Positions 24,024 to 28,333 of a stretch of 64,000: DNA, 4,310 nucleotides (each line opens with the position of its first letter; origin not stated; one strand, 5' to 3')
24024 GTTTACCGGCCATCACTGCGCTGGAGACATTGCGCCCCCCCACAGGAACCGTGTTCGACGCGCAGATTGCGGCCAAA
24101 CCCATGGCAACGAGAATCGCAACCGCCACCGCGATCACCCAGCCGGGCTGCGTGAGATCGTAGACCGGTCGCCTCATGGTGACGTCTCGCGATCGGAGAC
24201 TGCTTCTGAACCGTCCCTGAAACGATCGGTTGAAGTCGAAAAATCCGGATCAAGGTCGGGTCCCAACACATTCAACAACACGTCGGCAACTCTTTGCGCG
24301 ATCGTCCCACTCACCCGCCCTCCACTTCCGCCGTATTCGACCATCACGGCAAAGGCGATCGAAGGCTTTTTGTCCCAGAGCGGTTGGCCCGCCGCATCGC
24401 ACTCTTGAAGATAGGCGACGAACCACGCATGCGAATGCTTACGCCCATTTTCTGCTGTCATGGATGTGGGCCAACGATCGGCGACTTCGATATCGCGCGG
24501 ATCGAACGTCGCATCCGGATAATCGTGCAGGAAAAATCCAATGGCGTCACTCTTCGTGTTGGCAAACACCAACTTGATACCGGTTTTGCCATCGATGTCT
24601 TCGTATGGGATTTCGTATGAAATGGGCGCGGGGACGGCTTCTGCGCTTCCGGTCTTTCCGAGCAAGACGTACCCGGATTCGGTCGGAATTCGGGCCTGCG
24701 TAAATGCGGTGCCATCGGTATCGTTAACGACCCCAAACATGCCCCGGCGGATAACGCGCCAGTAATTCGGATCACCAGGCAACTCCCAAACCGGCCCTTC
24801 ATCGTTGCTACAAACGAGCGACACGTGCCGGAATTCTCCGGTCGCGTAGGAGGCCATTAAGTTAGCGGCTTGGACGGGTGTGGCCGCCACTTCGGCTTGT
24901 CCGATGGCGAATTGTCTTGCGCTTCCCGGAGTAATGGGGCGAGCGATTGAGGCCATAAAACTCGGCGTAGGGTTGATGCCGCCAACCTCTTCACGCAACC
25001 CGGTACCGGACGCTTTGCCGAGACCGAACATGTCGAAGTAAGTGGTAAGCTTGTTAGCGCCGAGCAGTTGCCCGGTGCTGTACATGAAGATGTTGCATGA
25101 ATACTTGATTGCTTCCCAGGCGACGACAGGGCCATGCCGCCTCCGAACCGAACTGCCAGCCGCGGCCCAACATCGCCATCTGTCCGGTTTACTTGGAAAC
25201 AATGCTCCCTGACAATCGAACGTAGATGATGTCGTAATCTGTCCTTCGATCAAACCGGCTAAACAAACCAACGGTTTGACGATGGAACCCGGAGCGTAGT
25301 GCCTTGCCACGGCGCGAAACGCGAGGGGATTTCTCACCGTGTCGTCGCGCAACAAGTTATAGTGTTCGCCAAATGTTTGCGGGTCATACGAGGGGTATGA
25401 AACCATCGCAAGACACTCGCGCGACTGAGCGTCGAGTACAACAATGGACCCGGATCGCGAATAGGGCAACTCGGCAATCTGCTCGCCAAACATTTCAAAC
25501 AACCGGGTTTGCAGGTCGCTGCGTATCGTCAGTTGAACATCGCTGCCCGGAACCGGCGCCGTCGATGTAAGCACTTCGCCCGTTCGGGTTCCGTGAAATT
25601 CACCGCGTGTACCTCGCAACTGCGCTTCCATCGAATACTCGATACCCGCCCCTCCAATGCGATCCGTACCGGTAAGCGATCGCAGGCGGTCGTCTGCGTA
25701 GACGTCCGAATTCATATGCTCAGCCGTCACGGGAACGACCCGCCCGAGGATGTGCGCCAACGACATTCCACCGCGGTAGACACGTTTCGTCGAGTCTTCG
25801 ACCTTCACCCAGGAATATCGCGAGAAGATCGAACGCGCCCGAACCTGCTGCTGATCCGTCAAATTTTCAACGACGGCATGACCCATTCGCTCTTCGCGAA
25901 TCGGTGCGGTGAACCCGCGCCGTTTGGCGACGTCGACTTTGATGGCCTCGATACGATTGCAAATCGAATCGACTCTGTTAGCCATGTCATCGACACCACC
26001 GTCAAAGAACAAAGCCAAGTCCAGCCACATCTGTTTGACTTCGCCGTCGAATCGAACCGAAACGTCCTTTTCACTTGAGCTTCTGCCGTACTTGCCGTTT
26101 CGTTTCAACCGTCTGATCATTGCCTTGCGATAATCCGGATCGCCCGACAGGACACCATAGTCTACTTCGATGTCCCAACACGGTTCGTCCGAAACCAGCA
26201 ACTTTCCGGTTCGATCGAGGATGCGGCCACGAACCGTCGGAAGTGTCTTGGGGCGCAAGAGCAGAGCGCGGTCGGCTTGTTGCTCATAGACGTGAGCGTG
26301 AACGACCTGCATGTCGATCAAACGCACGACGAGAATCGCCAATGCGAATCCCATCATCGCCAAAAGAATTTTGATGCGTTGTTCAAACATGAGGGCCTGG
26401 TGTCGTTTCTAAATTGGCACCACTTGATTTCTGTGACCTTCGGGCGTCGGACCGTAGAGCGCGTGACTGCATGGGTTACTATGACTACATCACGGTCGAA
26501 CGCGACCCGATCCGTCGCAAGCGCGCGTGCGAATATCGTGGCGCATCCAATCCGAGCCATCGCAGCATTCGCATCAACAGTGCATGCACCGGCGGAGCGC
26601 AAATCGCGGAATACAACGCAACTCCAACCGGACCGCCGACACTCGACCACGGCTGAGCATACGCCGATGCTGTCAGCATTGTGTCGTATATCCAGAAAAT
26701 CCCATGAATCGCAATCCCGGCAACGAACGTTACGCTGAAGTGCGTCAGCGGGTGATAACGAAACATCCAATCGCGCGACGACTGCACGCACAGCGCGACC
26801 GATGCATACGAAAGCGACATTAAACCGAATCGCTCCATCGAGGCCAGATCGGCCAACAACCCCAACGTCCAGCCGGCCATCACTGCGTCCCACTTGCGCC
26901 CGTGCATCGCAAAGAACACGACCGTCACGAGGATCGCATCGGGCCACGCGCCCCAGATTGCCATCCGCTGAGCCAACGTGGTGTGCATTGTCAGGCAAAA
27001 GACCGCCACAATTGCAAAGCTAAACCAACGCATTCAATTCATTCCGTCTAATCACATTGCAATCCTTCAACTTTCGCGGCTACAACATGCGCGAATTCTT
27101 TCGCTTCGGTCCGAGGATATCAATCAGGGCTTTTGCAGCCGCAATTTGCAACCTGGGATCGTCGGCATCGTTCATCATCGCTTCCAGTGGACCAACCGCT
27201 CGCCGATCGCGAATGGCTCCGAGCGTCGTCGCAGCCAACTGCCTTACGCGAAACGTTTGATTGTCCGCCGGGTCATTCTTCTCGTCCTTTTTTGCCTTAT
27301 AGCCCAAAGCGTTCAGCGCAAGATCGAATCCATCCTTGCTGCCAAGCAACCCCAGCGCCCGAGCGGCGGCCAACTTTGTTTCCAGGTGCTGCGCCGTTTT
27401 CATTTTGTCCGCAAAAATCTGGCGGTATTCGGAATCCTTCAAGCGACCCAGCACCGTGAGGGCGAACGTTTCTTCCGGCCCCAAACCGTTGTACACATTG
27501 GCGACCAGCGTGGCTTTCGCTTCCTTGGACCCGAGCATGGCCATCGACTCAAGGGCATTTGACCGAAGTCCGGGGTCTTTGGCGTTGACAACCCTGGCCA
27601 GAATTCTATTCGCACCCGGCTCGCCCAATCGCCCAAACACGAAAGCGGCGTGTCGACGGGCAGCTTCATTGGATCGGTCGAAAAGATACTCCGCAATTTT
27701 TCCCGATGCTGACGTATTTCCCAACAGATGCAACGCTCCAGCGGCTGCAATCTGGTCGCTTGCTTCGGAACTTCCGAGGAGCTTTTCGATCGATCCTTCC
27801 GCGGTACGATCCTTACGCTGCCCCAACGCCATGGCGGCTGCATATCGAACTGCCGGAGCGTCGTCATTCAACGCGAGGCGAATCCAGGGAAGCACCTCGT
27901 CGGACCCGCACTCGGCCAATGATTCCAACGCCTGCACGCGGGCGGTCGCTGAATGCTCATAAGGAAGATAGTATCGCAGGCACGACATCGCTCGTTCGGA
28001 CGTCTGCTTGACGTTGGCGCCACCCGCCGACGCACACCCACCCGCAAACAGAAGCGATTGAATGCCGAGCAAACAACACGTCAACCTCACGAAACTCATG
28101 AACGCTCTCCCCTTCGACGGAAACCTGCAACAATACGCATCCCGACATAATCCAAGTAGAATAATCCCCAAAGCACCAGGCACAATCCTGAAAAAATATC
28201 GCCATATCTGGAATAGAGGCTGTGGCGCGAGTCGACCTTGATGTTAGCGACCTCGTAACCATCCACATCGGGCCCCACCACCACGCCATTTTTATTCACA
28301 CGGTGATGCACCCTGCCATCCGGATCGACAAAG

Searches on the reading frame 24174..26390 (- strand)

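Call 48: search_protein_families(library=pfam, proteins=[window:24174-26390:-], max_evalue=0.0001)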
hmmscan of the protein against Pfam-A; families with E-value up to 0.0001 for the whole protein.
window:24174-26390:- (738 aa): 2 families
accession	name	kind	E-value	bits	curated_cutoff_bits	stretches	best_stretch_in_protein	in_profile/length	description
PF00905.27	Transpeptidase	-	1e-42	146.8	22.1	1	314-586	1-245/299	Penicillin binding protein transpeptidase domain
PF03717.20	PBP_dimer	-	5.1e-17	63.3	24.4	1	52-264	4-164/180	Penicillin-binding Protein dimerisation domain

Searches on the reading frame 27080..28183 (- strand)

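Call 48: search_protein_families(library=pfam, proteins=[window:27080-28183:-], max_evalue=0.0001)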
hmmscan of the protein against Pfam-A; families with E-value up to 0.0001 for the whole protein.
window:27080-28183:- (367 aa): 4 families
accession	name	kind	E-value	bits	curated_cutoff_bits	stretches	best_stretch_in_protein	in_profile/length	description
PF13646.12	HEAT_2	-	3e-32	111.2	27.7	3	80-150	15-86/88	HEAT repeats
PF03130.22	HEAT_PBS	-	2.8e-12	46.2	20.9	0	112-129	1-18/27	PBS lyase HEAT-like repeat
PF02985.28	HEAT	-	4.6e-07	29.9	23.5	0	104-122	8-26/31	HEAT repeat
PF13513.12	HEAT_EZ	-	7.7e-06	26.8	27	0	95-122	27-54/55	HEAT-like repeat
